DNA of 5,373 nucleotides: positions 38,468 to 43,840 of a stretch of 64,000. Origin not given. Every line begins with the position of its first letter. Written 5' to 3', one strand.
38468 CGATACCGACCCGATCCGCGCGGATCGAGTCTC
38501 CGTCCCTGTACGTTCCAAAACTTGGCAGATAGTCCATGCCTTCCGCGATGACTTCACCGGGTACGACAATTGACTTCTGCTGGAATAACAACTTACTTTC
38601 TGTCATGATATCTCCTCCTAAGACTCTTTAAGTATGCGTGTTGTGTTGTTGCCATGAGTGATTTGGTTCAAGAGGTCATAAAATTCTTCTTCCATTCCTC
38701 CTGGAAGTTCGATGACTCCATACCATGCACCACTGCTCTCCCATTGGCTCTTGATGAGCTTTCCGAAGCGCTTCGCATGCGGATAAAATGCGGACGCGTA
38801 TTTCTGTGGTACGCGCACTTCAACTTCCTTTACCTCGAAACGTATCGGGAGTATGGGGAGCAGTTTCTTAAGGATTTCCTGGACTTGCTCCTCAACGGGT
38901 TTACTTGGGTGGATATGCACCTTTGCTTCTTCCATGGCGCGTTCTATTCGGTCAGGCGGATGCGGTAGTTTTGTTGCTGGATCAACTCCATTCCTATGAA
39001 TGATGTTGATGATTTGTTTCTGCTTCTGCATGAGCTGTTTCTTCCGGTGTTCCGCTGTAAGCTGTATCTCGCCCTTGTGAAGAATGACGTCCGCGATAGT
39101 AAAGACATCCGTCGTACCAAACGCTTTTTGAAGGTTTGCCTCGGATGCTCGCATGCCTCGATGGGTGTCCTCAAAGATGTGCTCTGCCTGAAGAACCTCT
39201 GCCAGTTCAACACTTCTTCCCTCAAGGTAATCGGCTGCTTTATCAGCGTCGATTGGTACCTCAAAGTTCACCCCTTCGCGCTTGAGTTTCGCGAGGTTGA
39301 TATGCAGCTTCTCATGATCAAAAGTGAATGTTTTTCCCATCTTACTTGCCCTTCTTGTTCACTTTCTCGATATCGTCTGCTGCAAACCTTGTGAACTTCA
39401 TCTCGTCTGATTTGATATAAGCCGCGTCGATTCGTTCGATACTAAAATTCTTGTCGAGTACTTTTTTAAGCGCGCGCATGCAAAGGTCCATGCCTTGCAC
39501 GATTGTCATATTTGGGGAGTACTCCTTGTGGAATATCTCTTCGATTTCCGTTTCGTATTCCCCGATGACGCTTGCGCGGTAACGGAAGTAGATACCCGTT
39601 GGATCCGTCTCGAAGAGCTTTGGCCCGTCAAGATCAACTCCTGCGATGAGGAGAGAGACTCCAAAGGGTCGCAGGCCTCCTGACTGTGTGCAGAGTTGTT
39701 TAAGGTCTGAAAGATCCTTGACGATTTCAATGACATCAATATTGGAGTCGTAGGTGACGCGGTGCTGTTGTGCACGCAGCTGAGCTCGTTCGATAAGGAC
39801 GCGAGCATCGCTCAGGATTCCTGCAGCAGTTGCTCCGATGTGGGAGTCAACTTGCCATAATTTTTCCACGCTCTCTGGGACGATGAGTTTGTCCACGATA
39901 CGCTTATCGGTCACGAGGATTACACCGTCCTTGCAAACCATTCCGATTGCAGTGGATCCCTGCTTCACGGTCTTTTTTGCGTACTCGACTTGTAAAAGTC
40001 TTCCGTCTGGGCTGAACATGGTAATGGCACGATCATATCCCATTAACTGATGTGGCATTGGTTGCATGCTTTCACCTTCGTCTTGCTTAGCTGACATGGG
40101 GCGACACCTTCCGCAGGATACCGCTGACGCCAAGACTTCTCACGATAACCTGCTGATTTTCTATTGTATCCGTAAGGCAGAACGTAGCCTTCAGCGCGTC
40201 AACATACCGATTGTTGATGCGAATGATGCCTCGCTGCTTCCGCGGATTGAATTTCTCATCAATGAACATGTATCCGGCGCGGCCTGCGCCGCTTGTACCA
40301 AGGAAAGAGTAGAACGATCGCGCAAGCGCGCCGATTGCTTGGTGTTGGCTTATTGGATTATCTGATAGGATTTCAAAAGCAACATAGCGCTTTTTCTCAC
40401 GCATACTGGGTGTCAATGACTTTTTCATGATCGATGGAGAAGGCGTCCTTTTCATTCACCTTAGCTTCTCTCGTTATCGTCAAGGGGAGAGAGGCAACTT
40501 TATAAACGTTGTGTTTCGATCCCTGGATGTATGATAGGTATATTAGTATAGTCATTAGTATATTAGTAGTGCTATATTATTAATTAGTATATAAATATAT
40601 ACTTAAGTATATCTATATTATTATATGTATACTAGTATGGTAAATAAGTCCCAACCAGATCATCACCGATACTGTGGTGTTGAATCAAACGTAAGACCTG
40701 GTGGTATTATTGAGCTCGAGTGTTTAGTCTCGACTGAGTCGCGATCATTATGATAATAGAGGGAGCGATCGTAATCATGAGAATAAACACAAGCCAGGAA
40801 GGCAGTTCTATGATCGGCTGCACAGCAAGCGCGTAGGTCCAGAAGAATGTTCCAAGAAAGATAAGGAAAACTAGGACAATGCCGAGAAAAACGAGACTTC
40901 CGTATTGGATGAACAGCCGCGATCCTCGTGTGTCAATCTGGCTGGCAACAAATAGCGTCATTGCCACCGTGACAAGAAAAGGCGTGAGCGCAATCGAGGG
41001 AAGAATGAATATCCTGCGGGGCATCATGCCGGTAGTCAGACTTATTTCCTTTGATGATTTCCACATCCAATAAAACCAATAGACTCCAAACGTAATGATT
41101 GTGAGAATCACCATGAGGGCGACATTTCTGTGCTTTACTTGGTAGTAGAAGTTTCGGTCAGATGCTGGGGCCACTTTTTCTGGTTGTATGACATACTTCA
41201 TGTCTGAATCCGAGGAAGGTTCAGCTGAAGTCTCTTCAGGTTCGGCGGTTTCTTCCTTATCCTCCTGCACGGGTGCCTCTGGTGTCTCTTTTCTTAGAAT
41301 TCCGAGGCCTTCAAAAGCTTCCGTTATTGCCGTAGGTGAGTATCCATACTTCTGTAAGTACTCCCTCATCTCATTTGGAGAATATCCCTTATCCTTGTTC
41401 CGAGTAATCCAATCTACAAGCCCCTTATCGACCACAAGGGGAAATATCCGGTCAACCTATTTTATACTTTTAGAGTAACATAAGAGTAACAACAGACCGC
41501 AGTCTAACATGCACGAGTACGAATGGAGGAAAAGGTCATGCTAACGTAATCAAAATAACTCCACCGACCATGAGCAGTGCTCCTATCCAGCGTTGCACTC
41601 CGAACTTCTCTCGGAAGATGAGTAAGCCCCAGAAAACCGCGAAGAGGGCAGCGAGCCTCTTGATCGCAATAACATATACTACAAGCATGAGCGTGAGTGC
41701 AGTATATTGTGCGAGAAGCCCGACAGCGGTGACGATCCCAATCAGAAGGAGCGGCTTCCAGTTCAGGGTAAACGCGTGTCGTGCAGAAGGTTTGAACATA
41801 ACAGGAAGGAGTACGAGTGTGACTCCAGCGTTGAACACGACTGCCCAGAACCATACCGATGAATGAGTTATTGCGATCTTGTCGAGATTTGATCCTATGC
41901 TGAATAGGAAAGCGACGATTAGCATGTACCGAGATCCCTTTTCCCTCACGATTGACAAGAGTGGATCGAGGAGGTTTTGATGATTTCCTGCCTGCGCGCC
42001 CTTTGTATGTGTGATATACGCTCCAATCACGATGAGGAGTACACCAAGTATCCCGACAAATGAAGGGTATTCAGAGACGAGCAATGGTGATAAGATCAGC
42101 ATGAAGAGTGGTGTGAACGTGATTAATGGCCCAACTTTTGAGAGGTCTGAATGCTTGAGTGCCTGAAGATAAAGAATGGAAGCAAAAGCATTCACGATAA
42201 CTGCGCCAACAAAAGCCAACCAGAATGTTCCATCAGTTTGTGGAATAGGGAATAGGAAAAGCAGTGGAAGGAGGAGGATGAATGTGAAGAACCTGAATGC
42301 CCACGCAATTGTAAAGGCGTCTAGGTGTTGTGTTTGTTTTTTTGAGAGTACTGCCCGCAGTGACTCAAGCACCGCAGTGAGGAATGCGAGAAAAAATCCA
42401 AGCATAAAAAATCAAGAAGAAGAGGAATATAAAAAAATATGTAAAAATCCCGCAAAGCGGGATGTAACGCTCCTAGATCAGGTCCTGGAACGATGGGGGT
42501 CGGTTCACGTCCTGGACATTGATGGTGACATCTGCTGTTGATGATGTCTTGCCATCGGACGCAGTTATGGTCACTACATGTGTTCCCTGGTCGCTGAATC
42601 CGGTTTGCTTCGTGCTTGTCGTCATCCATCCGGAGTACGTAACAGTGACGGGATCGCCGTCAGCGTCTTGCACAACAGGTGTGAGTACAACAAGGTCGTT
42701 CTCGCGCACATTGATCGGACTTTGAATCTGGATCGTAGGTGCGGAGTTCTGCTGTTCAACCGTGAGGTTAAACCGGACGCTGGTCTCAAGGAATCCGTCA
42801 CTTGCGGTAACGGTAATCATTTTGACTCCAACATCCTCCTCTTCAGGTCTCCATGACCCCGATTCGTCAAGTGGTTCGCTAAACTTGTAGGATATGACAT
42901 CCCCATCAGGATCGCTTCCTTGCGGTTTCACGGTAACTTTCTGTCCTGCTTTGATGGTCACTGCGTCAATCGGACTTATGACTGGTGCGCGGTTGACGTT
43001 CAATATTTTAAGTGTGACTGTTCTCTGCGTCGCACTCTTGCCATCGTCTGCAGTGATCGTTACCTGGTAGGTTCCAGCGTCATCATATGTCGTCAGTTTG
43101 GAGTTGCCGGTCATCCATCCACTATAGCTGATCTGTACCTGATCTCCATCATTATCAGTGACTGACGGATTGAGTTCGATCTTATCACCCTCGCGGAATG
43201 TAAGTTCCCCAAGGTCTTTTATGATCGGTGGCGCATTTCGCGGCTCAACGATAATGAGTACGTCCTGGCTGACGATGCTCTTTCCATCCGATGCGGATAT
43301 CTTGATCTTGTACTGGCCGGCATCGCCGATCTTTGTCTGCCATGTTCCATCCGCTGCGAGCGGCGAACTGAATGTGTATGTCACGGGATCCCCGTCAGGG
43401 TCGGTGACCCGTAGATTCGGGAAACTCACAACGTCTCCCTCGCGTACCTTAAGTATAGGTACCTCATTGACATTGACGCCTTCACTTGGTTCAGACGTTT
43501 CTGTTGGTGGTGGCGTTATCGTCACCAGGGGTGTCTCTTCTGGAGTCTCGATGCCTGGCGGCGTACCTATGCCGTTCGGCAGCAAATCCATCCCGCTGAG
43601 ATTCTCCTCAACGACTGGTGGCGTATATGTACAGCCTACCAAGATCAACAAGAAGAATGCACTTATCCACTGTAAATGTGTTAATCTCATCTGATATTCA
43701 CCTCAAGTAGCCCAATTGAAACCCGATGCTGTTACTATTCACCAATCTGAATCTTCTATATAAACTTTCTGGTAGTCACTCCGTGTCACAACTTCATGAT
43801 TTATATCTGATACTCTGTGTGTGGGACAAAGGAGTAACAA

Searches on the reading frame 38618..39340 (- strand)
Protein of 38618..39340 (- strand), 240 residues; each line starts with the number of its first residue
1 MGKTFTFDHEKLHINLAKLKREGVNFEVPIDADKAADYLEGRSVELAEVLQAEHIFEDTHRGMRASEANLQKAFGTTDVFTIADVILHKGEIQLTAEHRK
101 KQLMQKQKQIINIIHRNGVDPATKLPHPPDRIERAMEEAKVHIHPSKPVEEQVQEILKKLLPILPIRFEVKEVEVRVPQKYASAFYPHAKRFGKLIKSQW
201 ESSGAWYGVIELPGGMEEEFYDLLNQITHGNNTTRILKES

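Call 12: search_protein_families(library=pfam, proteins=[window:38618-39340:-], max_evalue=0.001)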
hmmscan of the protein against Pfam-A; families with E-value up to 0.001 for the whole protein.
window:38618-39340:- (240 aa): 3 families
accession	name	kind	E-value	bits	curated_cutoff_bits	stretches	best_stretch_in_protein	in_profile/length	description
PF09377.16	SBDS_domain_II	-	2.5e-25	88.6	27.2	1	108-169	1-62/62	SBDS protein, domain II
PF01172.24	SBDS_N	-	5.8e-24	84.3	24.6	1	16-100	4-88/88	Shwachman-Bodian-Diamond syndrome (SBDS) N-terminal domain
PF20268.4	SBDS_C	-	5.8e-14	52.2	27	1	172-238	2-70/71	SBDS protein, C-terminal domain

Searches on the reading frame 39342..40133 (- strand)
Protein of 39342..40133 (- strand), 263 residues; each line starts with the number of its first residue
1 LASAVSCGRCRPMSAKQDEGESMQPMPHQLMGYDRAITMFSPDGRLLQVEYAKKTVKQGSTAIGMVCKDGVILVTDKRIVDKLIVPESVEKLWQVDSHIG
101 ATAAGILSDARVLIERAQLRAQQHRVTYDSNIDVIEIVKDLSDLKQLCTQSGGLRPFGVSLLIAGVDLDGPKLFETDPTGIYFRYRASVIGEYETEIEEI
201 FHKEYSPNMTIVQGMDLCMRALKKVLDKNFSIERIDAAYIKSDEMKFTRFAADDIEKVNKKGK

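Call 12: search_protein_families(library=pfam, proteins=[window:39342-40133:-], max_evalue=0.001)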
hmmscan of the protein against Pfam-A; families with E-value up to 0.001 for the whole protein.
window:39342-40133:- (263 aa): 2 families
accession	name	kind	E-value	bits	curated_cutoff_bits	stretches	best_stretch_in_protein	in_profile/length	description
PF00227.31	Proteasome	-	2.9e-51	174.2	22.4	1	56-240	1-189/189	Proteasome subunit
PF10584.14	Proteasome_A_N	-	9e-13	48.1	27.7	1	33-54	1-22/23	Proteasome subunit A N-terminal signature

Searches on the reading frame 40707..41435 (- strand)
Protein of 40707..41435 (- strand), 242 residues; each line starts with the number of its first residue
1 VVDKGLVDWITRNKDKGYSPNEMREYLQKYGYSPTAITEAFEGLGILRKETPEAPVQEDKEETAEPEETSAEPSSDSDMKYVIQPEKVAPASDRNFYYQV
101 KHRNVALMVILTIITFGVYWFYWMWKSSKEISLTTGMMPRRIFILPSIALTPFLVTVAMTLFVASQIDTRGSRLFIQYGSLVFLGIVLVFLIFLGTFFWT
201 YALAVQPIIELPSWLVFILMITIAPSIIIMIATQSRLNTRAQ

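Call 12: search_protein_families(library=pfam, proteins=[window:40707-41435:-], max_evalue=0.001)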
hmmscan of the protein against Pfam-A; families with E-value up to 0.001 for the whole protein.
window:40707-41435:- (242 aa): 1 family
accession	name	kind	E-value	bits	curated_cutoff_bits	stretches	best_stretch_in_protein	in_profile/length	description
PF14018.11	DUF4234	-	0.00036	21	25.3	0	103-170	1-51/70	Domain of unknown function (DUF4234)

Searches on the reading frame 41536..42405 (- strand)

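Call 12: search_protein_families(library=pfam, proteins=[window:41536-42405:-], max_evalue=0.001)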
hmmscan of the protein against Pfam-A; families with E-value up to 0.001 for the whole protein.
window:41536-42405:- (289 aa): 2 families
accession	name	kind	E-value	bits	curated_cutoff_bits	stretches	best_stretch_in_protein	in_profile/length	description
PF00892.27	EamA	-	7.9e-28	97.9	28.2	2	2-132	2-133/135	EamA-like transporter family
PF03151.22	TPT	-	1.1e-06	28.7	30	0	1-52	144-199/291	Triose-phosphate Transporter family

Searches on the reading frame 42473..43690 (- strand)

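Call 11: search_protein_families(library=pfam, proteins=[window:42473-43690:-], max_evalue=0.001)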
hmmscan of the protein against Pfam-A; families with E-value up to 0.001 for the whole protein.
window:42473-43690:- (405 aa): 9 families
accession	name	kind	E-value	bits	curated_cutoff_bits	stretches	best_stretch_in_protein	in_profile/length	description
PF17963.7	Big_9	-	7.5e-18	65.6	23.6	2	233-303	1-81/89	Bacterial Ig domain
PF00801.26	PKD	-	2.2e-15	56.8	23.5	1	167-228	13-79/80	PKD domain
PF17803.7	Cadherin_4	-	9.3e-14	52.1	25.1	1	224-268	2-49/71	Bacterial cadherin-like domain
PF18911.6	PKD_4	-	1.8e-10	41.2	27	0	152-228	1-82/85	PKD domain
PF05345.18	He_PIG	-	1e-05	26.3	24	0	190-229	58-95/96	Putative Ig domain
PF18981.6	InlK_D3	-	1.4e-05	25.5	25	0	203-228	47-74/75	Internalin K domain (D3/D4)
PF19410.4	DUF5980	-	2.7e-05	25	27.1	0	367-394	68-95/97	Family of unknown function (DUF5980)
PF19190.6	BACON_2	-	0.00025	21.3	25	0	353-392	41-80/94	Viral BACON domain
PF11141.13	DUF2914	-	0.00078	19.6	23.6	0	347-386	19-58/62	Protein of unknown function (DUF2914)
